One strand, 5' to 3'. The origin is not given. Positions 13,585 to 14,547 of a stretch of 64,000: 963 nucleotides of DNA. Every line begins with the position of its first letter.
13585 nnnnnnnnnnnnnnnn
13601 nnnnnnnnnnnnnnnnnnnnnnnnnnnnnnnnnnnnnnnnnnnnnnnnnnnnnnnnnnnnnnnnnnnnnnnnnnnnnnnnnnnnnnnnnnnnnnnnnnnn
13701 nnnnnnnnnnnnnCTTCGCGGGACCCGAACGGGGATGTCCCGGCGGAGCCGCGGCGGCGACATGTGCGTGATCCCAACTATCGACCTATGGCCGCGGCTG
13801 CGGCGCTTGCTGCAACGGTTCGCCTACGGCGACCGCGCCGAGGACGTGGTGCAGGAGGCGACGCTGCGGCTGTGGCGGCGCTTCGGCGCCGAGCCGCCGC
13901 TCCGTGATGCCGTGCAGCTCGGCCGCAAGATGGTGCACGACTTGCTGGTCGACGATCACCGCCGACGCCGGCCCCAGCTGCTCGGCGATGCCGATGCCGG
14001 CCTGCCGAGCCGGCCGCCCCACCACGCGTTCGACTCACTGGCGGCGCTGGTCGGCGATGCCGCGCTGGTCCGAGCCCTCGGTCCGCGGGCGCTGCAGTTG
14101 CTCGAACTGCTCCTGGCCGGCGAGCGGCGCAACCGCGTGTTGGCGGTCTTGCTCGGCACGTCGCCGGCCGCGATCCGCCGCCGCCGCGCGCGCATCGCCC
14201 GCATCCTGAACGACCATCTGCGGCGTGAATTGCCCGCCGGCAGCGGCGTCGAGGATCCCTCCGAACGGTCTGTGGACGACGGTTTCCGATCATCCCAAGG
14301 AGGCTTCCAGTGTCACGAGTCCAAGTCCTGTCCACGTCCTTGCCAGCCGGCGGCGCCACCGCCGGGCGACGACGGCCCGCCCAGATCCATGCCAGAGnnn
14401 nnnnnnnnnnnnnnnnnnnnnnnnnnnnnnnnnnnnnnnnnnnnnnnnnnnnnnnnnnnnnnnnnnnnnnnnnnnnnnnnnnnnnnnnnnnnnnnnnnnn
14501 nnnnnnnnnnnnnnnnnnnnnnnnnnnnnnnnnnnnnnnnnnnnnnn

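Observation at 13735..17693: ECF-like sigma factor translationally coupled (GTGA) to a 1,100-aa secreted YVTN-propeller / two-CXXCH / Ca-binding protein instead of an anti-sigma factor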

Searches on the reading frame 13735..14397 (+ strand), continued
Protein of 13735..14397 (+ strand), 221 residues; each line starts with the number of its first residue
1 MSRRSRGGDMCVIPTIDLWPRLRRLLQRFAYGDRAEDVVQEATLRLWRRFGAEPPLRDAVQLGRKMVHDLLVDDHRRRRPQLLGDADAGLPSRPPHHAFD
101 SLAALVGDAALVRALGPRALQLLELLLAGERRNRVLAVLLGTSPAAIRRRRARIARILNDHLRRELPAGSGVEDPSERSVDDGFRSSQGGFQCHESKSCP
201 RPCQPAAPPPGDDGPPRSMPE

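Call 78: find_encoding_contigs(protein=P0071, flank=6000, max_places=3)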
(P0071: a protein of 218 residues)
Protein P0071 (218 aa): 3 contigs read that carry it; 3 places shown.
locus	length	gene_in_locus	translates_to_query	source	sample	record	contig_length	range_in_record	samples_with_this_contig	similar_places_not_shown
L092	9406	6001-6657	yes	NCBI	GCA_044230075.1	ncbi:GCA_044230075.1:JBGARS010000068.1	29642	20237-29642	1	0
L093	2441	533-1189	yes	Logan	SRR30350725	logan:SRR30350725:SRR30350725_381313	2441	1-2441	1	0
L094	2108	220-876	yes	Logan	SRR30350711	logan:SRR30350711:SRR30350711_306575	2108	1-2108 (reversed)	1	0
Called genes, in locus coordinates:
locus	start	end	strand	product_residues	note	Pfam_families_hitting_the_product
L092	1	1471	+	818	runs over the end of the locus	PF02518:HATPase_c, PF00204:DNA_gyraseB, PF01751:Toprim, PF00986:DNA_gyraseB_C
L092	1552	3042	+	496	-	PF02470:MlaD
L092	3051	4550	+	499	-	PF00005:ABC_tran, PF13304:AAA_21 (weak), PF02405:MlaE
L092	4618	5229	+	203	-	-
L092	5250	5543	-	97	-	PF09413:DUF2007 (weak)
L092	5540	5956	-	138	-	PF02416:TatA_B_E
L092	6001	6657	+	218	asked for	-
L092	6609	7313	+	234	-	-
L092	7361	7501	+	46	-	-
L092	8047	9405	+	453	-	?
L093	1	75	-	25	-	?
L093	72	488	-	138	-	PF02416:TatA_B_E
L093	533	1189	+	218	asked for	-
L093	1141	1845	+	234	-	-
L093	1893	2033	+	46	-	-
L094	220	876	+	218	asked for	-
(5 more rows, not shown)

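Call 83: find_related_loci(query=A2, collection=metagenome_contigs, flank=4500)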
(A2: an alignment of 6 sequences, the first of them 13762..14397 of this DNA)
Query A2 (212 aa) in metagenome_contigs; peptide patterns used: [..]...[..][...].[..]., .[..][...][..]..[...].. (x = any residue, [..] = any of these).
407 stretches matched a pattern, but none encodes a relative of the query by tblastn (E <= 1e-3).

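Call 106: list_cluster_members(proteins=[P0063, P0001, P0064, P0068])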
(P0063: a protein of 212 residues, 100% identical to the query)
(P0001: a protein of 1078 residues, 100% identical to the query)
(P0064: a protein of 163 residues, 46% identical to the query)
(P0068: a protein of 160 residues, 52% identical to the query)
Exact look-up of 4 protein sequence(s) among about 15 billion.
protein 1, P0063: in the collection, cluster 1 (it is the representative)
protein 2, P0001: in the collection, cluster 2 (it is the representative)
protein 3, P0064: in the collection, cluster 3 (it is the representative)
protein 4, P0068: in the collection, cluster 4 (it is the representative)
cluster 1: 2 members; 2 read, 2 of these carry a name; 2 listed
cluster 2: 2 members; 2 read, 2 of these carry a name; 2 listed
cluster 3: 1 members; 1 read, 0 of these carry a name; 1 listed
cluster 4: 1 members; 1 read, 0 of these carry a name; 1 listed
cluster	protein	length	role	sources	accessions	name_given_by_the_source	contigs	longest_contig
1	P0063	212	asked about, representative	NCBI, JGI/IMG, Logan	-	DNA-directed RNA polymerase specialized sigma24 family protein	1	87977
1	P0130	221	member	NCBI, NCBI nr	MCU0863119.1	MAG: hypothetical protein MUC36_04955 [Planctomycetes bacterium] | hypothetical protein [Planctomycetota bacterium]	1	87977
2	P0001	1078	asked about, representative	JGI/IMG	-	YVTN family beta-propeller protein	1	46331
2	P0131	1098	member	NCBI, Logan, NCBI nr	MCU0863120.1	MAG: YncE family protein [Planctomycetes bacterium] | YncE family protein [Planctomycetota bacterium]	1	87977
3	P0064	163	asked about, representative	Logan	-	-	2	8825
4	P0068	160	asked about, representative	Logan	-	-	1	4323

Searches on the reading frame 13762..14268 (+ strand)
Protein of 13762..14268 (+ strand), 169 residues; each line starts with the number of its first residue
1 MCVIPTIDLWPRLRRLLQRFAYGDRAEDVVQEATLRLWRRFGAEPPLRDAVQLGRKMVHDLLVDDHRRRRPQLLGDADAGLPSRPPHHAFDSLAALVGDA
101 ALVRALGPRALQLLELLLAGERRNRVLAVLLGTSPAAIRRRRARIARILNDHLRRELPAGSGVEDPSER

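Call 81: search_solved_structures(query=A6, max_evalue=1, show_alignments=2)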
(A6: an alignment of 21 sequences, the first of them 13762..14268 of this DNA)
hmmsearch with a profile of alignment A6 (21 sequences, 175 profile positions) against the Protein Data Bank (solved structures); distinct sequences matched with E-value up to 1: 26.
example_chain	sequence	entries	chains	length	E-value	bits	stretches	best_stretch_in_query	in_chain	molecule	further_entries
6jcy_F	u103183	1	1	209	5.8e-06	29.1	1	28-167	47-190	ECF RNA polymerase sigma factor SigH,ECF RNA polymerase sigma factor SigE,ECF RNA polymera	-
5zx2_F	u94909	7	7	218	8.3e-06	28.6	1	27-115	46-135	ECF RNA polymerase sigma factor SigH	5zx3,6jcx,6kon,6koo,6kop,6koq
6dv9_F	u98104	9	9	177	3.8e-05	26.4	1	25-114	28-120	ECF RNA polymerase sigma factor SigL | RNA polymerase sigma factor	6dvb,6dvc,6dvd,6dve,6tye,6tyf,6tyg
9m9d_F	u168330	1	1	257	8.7e-05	25.3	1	26-168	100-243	ECF RNA polymerase sigma factor SigE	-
9m9e_F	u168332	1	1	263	9.4e-05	25.2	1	26-168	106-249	ECF RNA polymerase sigma factor SigE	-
9m98_F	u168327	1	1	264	9.4e-05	25.2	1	26-168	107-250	ECF RNA polymerase sigma factor SigE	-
5uxx_A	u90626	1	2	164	0.016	17.9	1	31-161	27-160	RNA polymerase sigma factor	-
1h3l_A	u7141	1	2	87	0.018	17.7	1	26-84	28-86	RNA POLYMERASE SIGMA FACTOR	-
3mzy_A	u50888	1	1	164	0.018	17.7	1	35-94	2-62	RNA polymerase sigma-H factor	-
7qh5_A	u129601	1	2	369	0.02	17.6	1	22-53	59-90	RNA polymerase sigma factor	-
7oy1_A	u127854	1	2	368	0.16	14.6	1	122-158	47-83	Carminomycin 4-O-methyltransferase DnrK,Methyltransferase domain-containing protein,Aclaci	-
7pgj_A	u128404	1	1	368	0.16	14.6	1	122-158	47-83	Carminomycin 4-O-methyltransferase DnrK,Methyltransferase domain-containing protein,Aclaci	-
4wxh_A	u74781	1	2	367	0.17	14.6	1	122-158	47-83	Carminomycin 4-O-methyltransferase DnrK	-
7pga_A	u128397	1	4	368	0.17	14.6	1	122-158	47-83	Carminomycin 4-O-methyltransferase DnrK,Methyltransferase domain-containing protein,Aclaci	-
7phf_A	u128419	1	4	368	0.17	14.6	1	122-158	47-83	Carminomycin 4-O-methyltransferase DnrK,Methyltransferase domain-containing protein,Aclaci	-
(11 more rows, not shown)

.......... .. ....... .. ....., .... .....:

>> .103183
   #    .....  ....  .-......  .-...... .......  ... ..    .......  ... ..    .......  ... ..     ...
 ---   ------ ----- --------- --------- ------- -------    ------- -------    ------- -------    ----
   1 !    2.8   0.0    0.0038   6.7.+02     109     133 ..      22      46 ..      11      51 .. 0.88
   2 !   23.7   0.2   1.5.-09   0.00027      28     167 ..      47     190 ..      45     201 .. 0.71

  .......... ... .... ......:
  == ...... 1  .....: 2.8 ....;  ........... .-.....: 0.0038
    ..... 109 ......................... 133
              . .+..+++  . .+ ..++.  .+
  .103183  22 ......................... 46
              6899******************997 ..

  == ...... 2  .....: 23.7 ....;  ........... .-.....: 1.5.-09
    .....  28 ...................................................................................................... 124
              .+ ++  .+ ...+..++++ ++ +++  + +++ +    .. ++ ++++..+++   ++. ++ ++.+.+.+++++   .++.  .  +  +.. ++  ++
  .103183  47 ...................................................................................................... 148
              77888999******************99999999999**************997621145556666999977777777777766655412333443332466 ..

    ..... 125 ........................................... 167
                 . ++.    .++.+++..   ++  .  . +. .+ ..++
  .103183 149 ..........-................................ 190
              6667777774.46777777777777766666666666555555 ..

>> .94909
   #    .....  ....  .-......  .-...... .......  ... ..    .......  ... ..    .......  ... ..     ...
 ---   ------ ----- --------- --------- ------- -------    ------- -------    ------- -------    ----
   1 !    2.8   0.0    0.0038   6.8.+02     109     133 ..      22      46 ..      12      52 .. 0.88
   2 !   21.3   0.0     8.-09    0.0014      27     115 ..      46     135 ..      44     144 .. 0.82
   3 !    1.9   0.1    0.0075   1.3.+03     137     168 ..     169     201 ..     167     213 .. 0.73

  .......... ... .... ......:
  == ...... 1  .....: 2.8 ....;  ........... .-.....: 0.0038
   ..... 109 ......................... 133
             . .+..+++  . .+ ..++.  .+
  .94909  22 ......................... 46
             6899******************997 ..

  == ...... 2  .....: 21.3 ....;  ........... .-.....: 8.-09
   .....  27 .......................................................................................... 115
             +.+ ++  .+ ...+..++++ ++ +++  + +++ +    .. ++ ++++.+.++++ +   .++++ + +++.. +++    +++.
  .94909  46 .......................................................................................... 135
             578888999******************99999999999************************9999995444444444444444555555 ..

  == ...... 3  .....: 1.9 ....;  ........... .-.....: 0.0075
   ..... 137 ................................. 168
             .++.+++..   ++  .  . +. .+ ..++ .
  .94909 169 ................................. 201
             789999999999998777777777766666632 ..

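Call 96: search_protein_families(library=ncbifam, alignment_id=A6, max_evalue=0.01)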
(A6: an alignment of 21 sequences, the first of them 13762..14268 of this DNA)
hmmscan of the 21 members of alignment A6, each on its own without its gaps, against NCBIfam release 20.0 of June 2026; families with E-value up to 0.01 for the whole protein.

A. member 1, window:13762-14268:+ (169 aa): 7 families
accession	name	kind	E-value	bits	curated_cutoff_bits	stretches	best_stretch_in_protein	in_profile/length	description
TIGR02937.1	sigma70-ECF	superfamily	4.3e-07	29.7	42.9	1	11-151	12-163/165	sigma-70 family RNA polymerase sigma factor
NF058625.1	sigma_PG0214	equivalog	0.00011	22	130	1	23-76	28-81/170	GFO_1088 family ECF-type sigma factor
NF007227.0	PRK09645.1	subfamily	0.00058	19.8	202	1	23-76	35-93/177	sigma-70 family RNA polymerase sigma factor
TIGR02983.1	SigE-fam_strep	subfamily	0.0013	18.6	141.55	1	10-152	16-157/162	SigE family RNA polymerase sigma factor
NF005448.0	PRK07037.1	equivalog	0.0014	18.2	190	1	24-69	37-81/186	RNA polymerase factor sigma-70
NF009176.0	PRK12524.1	equivalog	0.0029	17.4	264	1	10-96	36-121/196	RNA polymerase sigma factor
NF010500.0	PRK13919.1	subfamily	0.0099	16.1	226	0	24-120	48-150/186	putative RNA polymerase sigma E protein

B. families by the number of members that match (of 21 scanned): 18 families
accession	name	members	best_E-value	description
TIGR02937.1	sigma70-ECF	11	1.1e-07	sigma-70 family RNA polymerase sigma factor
NF058625.1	sigma_PG0214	4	0.00011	GFO_1088 family ECF-type sigma factor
TIGR02989.1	Sig-70_gvs1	4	0.00012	RNA polymerase sigma-70 factor, Rhodopirellula/Verrucomicrobium family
NF007227.0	PRK09645.1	4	0.00018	sigma-70 family RNA polymerase sigma factor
NF040705.1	sigma_mbnA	2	5.5e-05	methanobactin precursor domain-containing sigma factor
NF009175.0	PRK12523.1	2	0.00039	RNA polymerase sigma factor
NF010500.0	PRK13919.1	2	0.0031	putative RNA polymerase sigma E protein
NF009164.0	PRK12511.1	1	0.00012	RNA polymerase sigma factor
NF005385.0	PRK06930.1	1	0.00026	positive control sigma-like factor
NF009177.0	PRK12525.1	1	0.00085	RNA polymerase sigma factor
TIGR02983.1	SigE-fam_strep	1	0.0013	SigE family RNA polymerase sigma factor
NF005448.0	PRK07037.1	1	0.0014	RNA polymerase factor sigma-70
NF009176.0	PRK12524.1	1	0.0029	RNA polymerase sigma factor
NF007229.0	PRK09647.1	1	0.0048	RNA polymerase sigma factor SigE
NF008892.0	PRK11924.2-1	1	0.0052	RNA polymerase sigma factor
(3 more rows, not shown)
